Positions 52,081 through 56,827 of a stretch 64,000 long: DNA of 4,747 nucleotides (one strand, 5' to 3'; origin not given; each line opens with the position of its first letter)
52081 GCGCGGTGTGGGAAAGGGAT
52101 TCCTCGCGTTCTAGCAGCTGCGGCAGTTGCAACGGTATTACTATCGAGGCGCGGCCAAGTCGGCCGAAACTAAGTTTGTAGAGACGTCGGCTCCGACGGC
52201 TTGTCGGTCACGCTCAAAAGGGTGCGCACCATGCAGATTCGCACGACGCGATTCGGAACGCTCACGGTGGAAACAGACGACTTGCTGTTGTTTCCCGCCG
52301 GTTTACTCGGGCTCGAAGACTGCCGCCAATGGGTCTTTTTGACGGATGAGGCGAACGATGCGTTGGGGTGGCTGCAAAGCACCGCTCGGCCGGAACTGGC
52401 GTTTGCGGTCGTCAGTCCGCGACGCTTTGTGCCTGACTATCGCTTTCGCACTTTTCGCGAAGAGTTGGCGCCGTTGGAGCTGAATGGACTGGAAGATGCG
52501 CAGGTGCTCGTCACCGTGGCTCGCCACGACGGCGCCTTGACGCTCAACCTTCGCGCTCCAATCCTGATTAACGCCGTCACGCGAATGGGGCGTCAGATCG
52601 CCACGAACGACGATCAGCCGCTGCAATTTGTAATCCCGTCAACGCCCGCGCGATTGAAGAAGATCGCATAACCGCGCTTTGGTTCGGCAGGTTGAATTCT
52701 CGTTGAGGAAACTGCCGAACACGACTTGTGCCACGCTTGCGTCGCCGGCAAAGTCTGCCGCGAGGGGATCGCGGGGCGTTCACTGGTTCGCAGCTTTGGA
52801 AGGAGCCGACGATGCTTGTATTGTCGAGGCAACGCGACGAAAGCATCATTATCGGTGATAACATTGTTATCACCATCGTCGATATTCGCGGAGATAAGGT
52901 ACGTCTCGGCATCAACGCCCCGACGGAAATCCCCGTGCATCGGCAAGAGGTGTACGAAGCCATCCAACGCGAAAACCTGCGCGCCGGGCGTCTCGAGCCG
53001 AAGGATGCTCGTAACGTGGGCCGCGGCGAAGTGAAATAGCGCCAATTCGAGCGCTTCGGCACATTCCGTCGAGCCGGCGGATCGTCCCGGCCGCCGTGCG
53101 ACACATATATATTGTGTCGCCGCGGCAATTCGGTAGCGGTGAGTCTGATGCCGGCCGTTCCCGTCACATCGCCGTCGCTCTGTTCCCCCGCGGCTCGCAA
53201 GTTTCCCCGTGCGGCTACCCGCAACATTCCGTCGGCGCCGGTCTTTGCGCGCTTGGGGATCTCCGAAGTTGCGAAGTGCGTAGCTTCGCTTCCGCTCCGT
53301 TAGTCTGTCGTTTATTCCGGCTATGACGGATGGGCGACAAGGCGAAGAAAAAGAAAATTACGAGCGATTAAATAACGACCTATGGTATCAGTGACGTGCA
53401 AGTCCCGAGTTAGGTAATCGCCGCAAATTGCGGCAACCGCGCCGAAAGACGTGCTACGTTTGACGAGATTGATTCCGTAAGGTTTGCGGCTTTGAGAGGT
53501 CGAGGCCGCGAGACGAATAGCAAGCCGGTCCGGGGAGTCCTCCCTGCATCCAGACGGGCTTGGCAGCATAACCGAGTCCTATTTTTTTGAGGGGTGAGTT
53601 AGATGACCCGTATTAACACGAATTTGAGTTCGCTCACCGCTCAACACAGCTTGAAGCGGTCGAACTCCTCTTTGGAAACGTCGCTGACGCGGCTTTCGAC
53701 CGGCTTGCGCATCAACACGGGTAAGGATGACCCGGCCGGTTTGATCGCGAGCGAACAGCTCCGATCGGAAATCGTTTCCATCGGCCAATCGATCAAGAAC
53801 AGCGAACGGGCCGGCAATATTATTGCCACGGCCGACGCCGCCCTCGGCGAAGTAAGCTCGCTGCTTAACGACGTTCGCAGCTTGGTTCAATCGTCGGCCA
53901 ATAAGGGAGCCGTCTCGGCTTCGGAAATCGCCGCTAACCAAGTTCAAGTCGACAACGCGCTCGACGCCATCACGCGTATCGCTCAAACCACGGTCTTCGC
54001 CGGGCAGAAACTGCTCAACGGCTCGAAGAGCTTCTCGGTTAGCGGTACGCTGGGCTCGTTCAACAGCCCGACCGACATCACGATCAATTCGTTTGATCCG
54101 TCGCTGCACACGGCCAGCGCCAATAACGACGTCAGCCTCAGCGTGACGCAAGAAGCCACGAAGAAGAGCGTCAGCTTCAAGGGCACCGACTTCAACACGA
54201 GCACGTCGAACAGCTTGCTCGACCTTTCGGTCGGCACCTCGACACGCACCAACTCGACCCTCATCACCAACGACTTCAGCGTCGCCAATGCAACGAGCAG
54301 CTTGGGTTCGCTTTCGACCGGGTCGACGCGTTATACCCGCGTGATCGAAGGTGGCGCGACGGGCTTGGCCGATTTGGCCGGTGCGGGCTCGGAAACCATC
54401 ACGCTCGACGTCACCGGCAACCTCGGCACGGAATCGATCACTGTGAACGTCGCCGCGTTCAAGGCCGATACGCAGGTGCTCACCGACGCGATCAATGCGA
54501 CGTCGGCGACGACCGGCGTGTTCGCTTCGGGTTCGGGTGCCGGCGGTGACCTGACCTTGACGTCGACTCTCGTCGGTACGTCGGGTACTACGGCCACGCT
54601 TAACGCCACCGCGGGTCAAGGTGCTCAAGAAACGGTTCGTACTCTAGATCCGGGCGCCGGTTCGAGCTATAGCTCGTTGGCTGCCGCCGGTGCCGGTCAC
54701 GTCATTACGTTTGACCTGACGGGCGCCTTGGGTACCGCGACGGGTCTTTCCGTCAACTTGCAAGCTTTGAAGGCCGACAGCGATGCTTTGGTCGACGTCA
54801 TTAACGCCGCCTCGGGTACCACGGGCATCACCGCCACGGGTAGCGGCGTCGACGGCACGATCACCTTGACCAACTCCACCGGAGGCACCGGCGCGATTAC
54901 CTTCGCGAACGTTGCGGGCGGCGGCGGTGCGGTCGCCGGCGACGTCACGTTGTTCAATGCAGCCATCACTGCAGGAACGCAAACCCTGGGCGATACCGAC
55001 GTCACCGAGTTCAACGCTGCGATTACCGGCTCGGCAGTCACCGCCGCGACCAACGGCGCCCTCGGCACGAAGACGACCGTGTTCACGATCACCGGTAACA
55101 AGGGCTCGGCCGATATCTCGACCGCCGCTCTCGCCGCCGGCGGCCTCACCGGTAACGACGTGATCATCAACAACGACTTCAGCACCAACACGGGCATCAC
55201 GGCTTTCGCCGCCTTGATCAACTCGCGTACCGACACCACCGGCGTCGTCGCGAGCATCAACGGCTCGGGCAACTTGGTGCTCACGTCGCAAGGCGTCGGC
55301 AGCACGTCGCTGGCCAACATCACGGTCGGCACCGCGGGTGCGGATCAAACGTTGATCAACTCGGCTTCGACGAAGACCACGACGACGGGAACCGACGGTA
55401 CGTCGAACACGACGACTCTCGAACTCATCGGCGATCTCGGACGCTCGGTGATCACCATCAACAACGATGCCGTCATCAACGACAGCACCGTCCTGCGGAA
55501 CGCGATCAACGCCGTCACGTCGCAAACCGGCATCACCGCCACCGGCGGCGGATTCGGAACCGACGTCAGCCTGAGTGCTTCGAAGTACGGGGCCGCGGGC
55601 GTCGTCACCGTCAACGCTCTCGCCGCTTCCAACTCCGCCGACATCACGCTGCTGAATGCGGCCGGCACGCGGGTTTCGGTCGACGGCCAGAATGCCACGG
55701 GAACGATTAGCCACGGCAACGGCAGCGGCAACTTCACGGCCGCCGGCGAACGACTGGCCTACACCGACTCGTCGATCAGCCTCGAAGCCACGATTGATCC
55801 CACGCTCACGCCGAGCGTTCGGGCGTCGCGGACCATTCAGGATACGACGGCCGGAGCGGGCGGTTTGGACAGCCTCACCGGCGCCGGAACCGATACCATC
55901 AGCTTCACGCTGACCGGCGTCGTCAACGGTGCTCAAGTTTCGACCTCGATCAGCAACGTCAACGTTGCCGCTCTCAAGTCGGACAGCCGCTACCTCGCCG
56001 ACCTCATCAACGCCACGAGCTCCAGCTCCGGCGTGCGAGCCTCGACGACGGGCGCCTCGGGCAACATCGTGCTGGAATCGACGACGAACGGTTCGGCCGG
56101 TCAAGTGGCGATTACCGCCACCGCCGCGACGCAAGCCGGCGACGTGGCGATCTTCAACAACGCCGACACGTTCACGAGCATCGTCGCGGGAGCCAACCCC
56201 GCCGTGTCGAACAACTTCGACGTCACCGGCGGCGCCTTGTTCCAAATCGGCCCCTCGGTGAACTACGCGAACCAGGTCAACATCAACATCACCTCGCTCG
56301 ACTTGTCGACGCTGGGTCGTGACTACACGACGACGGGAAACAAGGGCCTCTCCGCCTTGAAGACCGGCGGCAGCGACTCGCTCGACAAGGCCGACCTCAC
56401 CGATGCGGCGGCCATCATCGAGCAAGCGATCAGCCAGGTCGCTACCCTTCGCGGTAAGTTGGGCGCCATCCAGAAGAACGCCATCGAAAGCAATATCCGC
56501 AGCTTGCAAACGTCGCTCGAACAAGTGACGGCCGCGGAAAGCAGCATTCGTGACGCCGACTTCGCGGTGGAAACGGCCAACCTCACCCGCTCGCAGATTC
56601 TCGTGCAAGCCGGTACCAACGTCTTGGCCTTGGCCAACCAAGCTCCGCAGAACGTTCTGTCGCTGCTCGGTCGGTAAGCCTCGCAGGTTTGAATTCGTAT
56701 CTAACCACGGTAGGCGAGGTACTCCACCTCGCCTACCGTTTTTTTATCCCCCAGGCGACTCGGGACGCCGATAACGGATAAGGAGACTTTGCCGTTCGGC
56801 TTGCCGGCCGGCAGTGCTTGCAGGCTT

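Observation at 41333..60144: Flagellar cluster in which every distal (extracellular) axial component is oversized while rod/ring proteins are normal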

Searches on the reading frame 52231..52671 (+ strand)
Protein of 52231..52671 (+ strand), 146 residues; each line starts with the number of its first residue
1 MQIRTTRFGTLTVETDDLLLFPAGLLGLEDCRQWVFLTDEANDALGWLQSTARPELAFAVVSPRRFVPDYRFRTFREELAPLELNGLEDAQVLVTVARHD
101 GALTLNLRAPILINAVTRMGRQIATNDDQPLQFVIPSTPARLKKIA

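Call 4: search_protein_families(library=pfam, proteins=[window:52231-52671:+], max_evalue=0.01)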
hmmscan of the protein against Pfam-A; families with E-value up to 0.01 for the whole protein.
window:52231-52671:+ (146 aa): 1 family
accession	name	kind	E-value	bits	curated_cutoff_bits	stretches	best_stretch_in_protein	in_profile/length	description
PF02623.20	FliW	-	8e-29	100.4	25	1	21-129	3-115/122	FliW protein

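Call 68: search_protein_families(library=ncbifam, proteins=[window:52231-52671:+], max_evalue=0.001)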
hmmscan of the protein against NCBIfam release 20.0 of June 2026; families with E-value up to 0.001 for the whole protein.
window:52231-52671:+ (146 aa): 6 families
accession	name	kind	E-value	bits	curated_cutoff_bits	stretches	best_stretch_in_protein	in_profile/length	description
NF009799.0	PRK13285.2-2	equivalog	2.3e-27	95.6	165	1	5-129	5-130/150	flagellar assembly protein FliW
NF009801.0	PRK13285.2-4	equivalog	6.5e-27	93.9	223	1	1-126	1-127/152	flagellar assembly protein FliW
NF009793.2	PRK13285.1-1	equivalog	1e-25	89.9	130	1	9-129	1-124/132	flagellar assembly protein FliW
NF009798.0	PRK13285.2-1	equivalog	2.1e-23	82.9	208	1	2-129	2-132/159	flagellar assembly protein FliW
NF009792.0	PRK13284.1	equivalog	3.8e-23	82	171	1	1-122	1-130/146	flagellar assembly protein FliW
NF009800.0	PRK13285.2-3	equivalog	1.9e-21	76.4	226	1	1-129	1-130/149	flagellar assembly protein FliW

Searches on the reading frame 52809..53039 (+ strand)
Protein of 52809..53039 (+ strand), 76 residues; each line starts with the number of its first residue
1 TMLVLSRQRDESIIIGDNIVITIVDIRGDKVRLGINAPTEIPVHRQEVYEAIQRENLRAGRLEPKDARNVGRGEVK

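Call 4: search_protein_families(library=pfam, proteins=[window:52809-53039:+], max_evalue=0.01)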
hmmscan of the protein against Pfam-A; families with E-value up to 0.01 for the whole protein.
window:52809-53039:+ (76 aa): 1 family
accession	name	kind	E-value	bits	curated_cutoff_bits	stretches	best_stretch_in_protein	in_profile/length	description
PF02599.21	CsrA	-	1.7e-25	89.2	27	1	2-53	1-52/53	Global regulator protein family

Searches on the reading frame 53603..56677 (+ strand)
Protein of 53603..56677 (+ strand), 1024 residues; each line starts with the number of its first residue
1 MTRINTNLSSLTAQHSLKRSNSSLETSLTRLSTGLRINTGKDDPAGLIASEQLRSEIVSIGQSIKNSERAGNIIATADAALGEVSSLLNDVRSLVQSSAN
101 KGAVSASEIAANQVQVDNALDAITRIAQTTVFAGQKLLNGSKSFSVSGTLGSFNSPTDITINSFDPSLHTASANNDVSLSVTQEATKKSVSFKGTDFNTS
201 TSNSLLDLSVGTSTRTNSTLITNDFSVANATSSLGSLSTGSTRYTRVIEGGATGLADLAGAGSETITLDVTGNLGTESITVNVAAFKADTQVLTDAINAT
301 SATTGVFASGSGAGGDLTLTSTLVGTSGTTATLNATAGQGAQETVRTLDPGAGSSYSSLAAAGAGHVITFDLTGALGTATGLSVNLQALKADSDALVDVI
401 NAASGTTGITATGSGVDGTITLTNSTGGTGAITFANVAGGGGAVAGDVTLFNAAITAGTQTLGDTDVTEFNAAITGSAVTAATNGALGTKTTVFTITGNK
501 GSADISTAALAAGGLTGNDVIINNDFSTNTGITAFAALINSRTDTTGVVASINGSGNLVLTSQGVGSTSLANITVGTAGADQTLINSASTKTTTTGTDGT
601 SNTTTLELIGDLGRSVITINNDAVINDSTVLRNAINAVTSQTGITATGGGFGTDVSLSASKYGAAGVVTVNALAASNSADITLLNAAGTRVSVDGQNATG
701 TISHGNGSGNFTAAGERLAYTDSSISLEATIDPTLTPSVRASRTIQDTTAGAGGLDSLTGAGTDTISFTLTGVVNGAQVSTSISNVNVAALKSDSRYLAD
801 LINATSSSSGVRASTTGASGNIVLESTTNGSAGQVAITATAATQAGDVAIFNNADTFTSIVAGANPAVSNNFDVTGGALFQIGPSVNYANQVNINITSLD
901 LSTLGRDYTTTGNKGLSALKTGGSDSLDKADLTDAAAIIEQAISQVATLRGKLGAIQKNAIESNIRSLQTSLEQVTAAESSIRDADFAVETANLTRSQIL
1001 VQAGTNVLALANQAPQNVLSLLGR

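Call 5: search_protein_families(library=pfam, proteins=[window:53603-56677:+], max_evalue=0.01)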
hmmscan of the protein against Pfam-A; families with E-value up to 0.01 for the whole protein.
window:53603-56677:+ (1024 aa): 3 families
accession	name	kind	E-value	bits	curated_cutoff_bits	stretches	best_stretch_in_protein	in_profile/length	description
PF00669.25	Flagellin_N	-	2e-26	93.1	26.6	1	4-142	1-138/139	Bacterial flagellin N-terminal helical region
PF00700.27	Flagellin_C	-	9.5e-21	74.4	23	1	938-1022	3-86/86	Bacterial flagellin C-terminal helical region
PF07196.18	Flagellin_IN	-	6.8e-08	33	22.7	1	515-562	8-53/55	Flagellin hook IN motif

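Call 22: search_solved_structures(query=window:53603-56677:+, max_evalue=1e-10)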
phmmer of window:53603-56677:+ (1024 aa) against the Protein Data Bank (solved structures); distinct sequences matched with E-value up to 1e-10: 57.
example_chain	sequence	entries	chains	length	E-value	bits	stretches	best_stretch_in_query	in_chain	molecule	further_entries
5wjx_A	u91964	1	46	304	3.6e-35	124.8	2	3-143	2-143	Flagellin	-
6gow_D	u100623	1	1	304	5.4e-35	124.2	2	3-143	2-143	Flagellin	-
5maw_D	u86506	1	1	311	5.8e-35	124.1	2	3-143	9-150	Flagellin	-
5wjy_A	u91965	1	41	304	5.9e-35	124.1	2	3-143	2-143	Flagellin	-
5wjw_A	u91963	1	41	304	6.9e-35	123.8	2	3-143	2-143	Flagellin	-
5wju_A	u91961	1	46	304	7.1e-35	123.8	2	3-143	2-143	Flagellin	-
5wjt_A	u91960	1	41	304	8.1e-35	123.6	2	3-143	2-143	Flagellin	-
5wjv_A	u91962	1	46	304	1.2e-34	123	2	3-143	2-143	Flagellin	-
5wjz_A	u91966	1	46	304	1.9e-34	122.4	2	878-1022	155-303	Flagellin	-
9rcb_A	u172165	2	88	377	1.9e-34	122.4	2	3-148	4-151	Flagellin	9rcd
9n8g_A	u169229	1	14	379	3.6e-33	118.2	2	3-152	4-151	Flagellin A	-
6b5b_F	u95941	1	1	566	9.8e-32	113.4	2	4-152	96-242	Flagellin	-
9n8b_A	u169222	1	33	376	1.1e-31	113.2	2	3-272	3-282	Flagellin D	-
9n8a_A1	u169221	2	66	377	1.1e-31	113.2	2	3-272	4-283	Flagellin D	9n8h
5wk5_A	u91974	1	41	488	1.3e-31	113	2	3-375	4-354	B-type flagellin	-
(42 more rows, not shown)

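Call 68: search_protein_families(library=ncbifam, proteins=[window:53603-56677:+], max_evalue=0.001)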
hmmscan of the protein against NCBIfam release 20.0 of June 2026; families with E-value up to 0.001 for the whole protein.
window:53603-56677:+ (1024 aa): 22 families
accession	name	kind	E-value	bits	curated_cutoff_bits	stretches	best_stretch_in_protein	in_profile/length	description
NF009444.0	PRK12802.1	equivalog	1.3e-51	175.8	332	2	3-182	4-181/282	flagellin domain-containing protein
NF005294.0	PRK06819.1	subfamily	9.3e-43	147.2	387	2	786-1022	158-375/376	FliC/FljB family flagellin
NF009446.0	PRK12804.1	subfamily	3e-42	145.2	352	2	876-1022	151-300/301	flagellin Hag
NF006466.0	PRK08869.1-1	subfamily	4.3e-40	138.4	426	2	3-145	4-148/377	flagellin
NF009448.0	PRK12806.1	equivalog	2.8e-39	135.2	531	2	4-322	5-307/475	flagellin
NF006468.0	PRK08869.1-3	subfamily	8.1e-38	130.5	436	2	3-148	4-151/378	polar flagellin E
NF006469.0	PRK08869.1-4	equivalog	1.1e-37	130.3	627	2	4-143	5-143/377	flagellin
NF006467.0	PRK08869.1-2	subfamily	2.2e-34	119.3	443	2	934-1022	312-399/400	flagellin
NF005953.0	PRK08026.1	subfamily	2e-33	116.8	619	2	664-1022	201-546/548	FliC/FljB family flagellin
NF006470.0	PRK08869.1-5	equivalog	1.2e-32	113.6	423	2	1-143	1-142/388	flagellin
NF038071.1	lat_flg_LafA_2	exception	1.3e-31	110.1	365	2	4-152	5-154/284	lateral flagellin LafA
NF010115.0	PRK13588.1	subfamily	7.2e-27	94.5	503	2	3-322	4-312/514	flagellin B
NF009449.0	PRK12807.1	subfamily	1.9e-25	90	347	2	3-203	2-193/287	flagellin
NF009450.0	PRK12808.1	equivalog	4.4e-25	89.2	476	2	3-199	2-195/476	flagellin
NF006264.0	PRK08411.1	subfamily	8.6e-24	84.2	729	2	3-322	4-302/572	flagellin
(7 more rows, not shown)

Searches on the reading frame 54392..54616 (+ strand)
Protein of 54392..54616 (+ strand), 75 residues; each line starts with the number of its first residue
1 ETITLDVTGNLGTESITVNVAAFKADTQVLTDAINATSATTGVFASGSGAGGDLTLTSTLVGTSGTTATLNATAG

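Call 75: search_solved_structures(query=A4, max_evalue=1, show_alignments=2)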
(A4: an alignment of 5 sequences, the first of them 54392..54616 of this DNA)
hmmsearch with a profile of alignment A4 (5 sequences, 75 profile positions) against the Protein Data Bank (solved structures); distinct sequences matched with E-value up to 1: 4.
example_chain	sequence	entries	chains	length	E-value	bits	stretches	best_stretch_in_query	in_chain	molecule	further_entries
6x80_A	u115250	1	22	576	0.026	17.8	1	30-59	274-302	Flagellin A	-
9yh1_A1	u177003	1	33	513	0.11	15.8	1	15-61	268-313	Flagellin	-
7ljr_T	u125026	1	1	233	0.33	14.3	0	36-59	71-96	Fab DH1043 light chain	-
9og1_C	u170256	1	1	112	0.86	13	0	33-59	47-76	Monoclonal antibody 02M12 light chain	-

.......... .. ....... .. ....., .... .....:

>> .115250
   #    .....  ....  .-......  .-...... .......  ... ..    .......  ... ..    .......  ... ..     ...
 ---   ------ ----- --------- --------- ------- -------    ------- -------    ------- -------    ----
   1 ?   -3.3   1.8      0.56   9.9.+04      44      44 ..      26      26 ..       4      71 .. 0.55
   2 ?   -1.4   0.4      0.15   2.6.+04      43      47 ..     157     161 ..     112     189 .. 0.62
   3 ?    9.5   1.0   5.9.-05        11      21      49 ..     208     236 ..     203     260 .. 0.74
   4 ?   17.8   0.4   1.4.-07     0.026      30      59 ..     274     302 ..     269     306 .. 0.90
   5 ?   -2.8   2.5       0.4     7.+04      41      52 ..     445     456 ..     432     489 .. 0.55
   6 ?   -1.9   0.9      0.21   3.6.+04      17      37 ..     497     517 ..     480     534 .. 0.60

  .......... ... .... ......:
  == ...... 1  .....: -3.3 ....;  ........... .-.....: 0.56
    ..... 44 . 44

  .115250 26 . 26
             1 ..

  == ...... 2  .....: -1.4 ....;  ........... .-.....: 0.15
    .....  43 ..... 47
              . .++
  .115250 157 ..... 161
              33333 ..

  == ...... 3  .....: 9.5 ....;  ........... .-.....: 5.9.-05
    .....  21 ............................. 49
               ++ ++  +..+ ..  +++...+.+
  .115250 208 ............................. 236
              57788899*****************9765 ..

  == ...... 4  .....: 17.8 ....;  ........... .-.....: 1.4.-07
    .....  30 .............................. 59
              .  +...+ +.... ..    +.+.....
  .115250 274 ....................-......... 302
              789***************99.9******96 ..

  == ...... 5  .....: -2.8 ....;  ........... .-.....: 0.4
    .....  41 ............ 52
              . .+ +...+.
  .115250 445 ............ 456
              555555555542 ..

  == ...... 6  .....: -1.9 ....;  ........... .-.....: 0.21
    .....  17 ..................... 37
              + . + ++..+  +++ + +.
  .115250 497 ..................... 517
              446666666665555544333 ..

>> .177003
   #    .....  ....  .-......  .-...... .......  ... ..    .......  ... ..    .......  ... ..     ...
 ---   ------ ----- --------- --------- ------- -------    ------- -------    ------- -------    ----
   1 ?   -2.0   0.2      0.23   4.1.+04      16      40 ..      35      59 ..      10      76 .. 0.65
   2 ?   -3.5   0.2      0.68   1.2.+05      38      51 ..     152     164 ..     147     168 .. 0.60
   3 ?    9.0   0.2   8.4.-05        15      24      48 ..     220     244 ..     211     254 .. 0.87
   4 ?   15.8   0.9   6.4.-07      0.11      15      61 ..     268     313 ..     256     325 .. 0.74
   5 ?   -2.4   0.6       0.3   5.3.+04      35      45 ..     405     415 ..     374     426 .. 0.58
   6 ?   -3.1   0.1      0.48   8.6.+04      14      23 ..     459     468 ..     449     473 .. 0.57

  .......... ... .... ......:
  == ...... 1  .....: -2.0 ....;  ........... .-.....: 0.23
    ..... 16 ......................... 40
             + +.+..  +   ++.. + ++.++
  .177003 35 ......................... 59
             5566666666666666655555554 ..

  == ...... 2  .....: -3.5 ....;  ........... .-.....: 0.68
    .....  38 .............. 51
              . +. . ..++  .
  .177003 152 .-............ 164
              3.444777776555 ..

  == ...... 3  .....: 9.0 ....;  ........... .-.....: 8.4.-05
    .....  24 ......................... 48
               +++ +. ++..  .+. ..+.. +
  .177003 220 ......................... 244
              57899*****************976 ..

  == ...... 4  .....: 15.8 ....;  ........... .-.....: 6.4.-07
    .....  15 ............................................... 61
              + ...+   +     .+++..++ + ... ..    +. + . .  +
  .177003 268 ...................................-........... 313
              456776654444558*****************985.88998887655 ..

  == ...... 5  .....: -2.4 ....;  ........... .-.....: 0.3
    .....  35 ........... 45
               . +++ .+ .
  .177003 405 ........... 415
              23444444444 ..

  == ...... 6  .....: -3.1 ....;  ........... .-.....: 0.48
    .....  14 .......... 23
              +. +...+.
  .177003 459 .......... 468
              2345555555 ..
